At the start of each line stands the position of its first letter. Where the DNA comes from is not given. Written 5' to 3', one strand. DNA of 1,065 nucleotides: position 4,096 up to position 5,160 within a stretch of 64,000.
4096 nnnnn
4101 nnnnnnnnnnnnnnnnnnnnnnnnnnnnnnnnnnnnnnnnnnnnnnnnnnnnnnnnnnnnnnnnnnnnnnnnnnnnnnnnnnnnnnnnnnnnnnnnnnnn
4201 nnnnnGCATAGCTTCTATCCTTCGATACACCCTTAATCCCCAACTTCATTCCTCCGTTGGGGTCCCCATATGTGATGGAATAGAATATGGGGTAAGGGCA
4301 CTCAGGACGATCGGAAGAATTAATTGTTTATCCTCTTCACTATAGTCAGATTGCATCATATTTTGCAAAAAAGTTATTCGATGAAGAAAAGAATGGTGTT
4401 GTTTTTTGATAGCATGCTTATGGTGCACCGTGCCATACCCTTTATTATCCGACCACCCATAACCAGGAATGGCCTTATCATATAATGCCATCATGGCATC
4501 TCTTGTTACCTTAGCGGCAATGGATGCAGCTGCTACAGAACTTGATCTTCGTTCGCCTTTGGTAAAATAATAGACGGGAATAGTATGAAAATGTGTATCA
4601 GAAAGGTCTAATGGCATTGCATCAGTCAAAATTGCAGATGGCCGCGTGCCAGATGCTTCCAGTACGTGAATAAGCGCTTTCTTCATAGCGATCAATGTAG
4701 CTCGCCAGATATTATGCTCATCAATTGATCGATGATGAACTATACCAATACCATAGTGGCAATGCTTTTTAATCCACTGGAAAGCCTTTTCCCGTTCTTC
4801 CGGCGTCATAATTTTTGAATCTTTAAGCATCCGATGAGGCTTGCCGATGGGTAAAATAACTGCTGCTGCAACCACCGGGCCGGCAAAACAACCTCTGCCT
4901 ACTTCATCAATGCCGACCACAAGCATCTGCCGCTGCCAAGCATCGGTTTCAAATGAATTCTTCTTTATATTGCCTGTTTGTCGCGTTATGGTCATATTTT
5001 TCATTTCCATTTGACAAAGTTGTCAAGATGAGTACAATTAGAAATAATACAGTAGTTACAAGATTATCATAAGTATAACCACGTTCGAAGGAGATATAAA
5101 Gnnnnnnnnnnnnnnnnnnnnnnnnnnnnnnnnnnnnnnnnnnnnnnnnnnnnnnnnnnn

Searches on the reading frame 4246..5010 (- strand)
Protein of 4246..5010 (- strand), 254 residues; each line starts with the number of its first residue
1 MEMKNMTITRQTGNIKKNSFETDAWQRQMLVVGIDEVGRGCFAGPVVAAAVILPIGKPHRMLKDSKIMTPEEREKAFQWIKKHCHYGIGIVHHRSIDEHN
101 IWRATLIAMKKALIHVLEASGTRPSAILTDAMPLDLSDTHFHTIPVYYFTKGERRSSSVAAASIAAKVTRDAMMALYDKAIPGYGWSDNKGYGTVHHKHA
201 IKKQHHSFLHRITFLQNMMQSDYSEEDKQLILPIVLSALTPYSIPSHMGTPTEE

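Call 57: search_protein_families(library=pfam, proteins=[window:4246-5010:-])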
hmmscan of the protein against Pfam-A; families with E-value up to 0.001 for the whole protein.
window:4246-5010:- (254 aa): 1 family
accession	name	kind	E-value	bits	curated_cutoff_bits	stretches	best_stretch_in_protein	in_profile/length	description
PF01351.25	RNase_HII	-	2.4e-32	112.9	25.8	1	32-214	1-196/199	Ribonuclease HII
